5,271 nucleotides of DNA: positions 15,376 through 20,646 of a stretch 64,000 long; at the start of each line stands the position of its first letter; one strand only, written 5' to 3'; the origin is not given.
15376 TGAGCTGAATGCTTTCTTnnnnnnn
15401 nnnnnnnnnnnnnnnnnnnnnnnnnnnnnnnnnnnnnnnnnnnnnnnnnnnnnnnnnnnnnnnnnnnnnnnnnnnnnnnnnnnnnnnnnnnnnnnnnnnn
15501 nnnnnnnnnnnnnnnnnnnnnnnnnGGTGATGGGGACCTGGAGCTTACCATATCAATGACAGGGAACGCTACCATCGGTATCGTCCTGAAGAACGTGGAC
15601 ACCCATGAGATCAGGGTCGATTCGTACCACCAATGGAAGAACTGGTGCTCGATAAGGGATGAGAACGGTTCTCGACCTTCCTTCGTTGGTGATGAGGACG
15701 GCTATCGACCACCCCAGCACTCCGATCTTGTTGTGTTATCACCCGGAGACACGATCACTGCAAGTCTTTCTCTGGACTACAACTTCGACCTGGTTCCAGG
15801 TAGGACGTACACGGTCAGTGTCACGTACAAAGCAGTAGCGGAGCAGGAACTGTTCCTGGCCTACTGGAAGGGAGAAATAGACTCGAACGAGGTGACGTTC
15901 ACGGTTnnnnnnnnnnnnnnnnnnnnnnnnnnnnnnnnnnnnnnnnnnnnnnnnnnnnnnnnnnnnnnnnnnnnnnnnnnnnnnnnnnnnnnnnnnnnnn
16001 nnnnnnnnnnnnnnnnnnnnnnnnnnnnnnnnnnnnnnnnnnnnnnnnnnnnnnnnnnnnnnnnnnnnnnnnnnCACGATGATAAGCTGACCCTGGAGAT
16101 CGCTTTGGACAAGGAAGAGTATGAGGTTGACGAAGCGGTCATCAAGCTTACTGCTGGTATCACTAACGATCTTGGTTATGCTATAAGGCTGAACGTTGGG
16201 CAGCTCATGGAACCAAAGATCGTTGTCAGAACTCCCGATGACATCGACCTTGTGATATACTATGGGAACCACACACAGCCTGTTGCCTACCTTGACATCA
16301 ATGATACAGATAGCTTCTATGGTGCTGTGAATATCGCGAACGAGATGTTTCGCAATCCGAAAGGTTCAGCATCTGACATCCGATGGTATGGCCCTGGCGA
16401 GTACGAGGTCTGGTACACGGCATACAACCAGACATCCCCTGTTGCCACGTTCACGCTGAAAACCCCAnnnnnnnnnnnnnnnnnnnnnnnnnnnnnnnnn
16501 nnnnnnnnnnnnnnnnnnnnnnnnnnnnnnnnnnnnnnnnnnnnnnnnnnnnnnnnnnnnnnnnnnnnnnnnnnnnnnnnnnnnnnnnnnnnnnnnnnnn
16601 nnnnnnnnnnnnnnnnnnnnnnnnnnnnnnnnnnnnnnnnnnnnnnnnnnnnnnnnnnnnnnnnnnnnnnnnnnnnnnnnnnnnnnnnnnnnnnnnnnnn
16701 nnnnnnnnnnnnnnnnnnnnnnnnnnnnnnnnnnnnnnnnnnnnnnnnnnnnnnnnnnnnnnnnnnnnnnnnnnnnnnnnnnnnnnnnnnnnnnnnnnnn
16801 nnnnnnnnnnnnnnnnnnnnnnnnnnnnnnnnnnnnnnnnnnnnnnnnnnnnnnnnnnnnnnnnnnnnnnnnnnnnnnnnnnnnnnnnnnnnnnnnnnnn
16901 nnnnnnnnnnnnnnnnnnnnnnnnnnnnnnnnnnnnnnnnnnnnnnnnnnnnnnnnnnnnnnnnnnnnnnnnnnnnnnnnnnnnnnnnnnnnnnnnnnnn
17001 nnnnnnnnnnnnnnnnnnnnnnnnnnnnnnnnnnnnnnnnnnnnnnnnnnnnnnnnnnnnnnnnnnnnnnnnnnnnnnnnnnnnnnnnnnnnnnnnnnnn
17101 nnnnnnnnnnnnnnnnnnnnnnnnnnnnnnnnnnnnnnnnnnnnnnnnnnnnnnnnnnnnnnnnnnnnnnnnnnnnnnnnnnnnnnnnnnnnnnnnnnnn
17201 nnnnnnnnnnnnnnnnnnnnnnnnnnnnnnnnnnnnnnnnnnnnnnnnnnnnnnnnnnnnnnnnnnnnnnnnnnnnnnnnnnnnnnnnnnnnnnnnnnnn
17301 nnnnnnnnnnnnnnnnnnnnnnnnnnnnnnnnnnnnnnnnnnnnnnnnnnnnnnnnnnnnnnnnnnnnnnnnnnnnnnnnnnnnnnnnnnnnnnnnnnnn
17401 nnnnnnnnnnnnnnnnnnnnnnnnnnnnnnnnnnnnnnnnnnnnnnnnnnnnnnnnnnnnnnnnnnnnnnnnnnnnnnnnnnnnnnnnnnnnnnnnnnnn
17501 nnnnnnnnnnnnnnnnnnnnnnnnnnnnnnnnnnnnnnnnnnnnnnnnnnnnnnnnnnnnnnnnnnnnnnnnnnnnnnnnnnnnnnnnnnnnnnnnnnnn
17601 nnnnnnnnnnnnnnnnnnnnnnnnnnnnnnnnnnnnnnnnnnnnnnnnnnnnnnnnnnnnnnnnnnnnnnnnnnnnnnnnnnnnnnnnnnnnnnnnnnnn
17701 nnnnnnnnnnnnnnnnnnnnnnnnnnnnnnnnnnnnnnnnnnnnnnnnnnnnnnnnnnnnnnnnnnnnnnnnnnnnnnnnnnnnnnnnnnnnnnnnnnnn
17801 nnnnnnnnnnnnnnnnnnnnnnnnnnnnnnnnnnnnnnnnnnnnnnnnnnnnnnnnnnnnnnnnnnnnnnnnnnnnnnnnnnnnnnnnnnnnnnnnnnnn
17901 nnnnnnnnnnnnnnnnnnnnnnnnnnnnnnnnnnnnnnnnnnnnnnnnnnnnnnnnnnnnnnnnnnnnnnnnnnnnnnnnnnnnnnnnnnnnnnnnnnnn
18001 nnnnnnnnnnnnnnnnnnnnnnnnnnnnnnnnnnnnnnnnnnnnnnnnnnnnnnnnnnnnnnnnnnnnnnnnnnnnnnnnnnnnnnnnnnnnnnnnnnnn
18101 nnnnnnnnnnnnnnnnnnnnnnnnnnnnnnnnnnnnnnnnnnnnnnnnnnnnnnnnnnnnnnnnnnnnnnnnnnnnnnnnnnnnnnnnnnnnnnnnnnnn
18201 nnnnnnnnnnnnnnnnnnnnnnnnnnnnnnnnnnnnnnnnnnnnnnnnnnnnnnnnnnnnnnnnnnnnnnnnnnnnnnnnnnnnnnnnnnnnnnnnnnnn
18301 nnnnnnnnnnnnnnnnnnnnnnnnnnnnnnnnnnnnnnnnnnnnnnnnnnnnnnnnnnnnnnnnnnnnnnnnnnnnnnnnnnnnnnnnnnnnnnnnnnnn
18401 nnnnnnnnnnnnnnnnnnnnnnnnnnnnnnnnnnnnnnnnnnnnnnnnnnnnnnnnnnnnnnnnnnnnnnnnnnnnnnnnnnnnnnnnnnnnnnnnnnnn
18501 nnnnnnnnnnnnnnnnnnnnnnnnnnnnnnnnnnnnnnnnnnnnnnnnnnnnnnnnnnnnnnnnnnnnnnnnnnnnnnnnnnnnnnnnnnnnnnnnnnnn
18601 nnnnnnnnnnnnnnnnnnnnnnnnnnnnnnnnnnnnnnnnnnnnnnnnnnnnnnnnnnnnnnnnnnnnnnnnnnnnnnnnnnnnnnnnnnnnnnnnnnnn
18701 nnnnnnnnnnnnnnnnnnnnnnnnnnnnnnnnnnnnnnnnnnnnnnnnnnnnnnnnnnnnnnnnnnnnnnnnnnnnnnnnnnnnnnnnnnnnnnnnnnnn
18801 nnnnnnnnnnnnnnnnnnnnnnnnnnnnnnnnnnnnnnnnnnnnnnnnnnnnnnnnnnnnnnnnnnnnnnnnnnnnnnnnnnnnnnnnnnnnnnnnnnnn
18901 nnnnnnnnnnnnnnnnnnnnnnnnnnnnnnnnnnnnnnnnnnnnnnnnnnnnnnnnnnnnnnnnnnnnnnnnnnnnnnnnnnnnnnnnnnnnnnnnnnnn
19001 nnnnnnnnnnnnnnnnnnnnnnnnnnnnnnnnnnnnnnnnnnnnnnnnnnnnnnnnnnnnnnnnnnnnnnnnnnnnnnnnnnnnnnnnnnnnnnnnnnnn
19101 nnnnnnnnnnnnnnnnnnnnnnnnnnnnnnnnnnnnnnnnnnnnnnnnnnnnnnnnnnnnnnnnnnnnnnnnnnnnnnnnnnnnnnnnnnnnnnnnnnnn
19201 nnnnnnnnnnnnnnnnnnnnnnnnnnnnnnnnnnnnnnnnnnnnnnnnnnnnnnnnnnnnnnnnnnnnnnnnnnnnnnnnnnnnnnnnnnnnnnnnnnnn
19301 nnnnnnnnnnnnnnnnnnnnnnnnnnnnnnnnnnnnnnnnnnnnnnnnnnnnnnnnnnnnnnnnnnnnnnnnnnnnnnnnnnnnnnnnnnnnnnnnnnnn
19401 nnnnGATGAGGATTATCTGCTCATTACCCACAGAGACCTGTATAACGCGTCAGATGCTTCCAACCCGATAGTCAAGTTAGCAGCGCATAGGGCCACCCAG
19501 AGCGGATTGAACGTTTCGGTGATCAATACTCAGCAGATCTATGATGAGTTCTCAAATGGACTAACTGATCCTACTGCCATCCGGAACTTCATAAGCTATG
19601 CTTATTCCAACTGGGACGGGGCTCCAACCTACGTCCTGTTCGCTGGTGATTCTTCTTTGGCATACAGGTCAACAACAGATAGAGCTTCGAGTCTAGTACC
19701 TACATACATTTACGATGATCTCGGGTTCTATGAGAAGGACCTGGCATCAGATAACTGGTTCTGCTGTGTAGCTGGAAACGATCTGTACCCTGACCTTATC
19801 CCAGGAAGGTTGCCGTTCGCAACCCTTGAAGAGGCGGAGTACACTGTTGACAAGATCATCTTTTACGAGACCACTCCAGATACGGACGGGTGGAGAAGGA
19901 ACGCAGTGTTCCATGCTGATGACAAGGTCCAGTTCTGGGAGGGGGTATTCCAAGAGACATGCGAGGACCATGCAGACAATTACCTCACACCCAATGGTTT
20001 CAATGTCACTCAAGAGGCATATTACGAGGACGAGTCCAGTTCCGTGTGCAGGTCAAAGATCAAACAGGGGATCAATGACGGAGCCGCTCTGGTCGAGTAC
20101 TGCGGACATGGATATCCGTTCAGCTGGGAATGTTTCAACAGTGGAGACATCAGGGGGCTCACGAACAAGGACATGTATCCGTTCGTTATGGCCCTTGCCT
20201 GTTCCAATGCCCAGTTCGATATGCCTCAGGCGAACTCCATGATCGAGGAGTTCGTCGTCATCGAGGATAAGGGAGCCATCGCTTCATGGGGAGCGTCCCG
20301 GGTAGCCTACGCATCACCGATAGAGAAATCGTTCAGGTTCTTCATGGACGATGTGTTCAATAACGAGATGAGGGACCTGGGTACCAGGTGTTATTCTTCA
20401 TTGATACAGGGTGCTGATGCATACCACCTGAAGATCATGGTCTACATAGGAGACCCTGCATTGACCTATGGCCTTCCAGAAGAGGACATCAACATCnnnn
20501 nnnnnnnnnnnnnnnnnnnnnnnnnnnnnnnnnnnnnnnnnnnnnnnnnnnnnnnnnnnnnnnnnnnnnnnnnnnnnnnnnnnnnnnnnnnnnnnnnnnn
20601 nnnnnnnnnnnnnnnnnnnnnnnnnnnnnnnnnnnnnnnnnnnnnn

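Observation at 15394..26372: Membrane-tethered gingipain locus with two candidate inhibitor-fold genes directly upstream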

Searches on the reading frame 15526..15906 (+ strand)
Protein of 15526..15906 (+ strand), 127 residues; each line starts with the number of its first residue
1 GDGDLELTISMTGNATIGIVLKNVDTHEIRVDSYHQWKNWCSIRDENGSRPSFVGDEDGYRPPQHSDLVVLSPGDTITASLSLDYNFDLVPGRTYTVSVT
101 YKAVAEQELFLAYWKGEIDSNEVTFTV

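Call 30: search_protein_families(library=pfam, proteins=[window:15526-15906:+], max_evalue=10)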
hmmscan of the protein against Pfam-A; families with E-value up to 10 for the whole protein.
seq(127 aa): 1 family
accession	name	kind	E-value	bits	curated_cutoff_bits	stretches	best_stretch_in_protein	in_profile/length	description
PF21633.3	MOV-10_Ig-like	-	0.23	12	27.4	0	2-40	21-61/126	Helicase MOV-10, Ig-like domain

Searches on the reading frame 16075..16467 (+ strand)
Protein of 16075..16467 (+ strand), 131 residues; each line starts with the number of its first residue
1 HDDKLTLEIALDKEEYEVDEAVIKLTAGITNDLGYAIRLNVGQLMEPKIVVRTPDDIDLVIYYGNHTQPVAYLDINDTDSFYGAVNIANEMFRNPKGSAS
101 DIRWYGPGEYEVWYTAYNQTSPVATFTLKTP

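Call 30: search_protein_families(library=pfam, proteins=[window:16075-16467:+], max_evalue=10)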
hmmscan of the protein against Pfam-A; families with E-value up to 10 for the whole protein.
seq(131 aa): 1 family
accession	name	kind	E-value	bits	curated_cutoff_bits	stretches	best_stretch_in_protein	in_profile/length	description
PF23006.1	Tor_FN3_1st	-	0.16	12.2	25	1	49-125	42-111/115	Tyrosine-protein kinase receptor torso, first FN3 domain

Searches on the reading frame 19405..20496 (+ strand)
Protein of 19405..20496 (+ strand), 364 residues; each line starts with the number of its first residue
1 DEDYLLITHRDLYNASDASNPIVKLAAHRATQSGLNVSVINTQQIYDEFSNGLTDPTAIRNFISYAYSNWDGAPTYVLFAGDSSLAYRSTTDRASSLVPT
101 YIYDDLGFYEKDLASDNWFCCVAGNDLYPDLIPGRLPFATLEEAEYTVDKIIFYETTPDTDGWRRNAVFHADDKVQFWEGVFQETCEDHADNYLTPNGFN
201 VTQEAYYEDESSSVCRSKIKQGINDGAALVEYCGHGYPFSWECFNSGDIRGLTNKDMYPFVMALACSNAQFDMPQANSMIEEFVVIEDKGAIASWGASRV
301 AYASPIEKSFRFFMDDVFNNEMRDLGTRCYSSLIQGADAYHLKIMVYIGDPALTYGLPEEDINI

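Call 43: search_solved_structures(query=window:19405-20496:+, max_evalue=0.001, show_alignments=3)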
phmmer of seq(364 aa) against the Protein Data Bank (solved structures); distinct sequences matched with E-value up to 0.001: 5.
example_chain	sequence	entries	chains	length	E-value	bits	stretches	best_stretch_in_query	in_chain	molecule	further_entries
6za2_A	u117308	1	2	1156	9.4e-19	71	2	130-337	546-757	Por secretion system protein porU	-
1cvr_A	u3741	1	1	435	1.8e-11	47.1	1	113-272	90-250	GINGIPAIN R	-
4ief_B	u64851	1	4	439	1.1e-10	44.4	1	113-271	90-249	Gingipain R2 Mature Domain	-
4tkx_L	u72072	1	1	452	5.3e-09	38.9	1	114-302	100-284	Lys-gingipain W83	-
4rbm_A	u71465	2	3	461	5.6e-09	38.9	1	114-302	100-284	Lys-gingipain W83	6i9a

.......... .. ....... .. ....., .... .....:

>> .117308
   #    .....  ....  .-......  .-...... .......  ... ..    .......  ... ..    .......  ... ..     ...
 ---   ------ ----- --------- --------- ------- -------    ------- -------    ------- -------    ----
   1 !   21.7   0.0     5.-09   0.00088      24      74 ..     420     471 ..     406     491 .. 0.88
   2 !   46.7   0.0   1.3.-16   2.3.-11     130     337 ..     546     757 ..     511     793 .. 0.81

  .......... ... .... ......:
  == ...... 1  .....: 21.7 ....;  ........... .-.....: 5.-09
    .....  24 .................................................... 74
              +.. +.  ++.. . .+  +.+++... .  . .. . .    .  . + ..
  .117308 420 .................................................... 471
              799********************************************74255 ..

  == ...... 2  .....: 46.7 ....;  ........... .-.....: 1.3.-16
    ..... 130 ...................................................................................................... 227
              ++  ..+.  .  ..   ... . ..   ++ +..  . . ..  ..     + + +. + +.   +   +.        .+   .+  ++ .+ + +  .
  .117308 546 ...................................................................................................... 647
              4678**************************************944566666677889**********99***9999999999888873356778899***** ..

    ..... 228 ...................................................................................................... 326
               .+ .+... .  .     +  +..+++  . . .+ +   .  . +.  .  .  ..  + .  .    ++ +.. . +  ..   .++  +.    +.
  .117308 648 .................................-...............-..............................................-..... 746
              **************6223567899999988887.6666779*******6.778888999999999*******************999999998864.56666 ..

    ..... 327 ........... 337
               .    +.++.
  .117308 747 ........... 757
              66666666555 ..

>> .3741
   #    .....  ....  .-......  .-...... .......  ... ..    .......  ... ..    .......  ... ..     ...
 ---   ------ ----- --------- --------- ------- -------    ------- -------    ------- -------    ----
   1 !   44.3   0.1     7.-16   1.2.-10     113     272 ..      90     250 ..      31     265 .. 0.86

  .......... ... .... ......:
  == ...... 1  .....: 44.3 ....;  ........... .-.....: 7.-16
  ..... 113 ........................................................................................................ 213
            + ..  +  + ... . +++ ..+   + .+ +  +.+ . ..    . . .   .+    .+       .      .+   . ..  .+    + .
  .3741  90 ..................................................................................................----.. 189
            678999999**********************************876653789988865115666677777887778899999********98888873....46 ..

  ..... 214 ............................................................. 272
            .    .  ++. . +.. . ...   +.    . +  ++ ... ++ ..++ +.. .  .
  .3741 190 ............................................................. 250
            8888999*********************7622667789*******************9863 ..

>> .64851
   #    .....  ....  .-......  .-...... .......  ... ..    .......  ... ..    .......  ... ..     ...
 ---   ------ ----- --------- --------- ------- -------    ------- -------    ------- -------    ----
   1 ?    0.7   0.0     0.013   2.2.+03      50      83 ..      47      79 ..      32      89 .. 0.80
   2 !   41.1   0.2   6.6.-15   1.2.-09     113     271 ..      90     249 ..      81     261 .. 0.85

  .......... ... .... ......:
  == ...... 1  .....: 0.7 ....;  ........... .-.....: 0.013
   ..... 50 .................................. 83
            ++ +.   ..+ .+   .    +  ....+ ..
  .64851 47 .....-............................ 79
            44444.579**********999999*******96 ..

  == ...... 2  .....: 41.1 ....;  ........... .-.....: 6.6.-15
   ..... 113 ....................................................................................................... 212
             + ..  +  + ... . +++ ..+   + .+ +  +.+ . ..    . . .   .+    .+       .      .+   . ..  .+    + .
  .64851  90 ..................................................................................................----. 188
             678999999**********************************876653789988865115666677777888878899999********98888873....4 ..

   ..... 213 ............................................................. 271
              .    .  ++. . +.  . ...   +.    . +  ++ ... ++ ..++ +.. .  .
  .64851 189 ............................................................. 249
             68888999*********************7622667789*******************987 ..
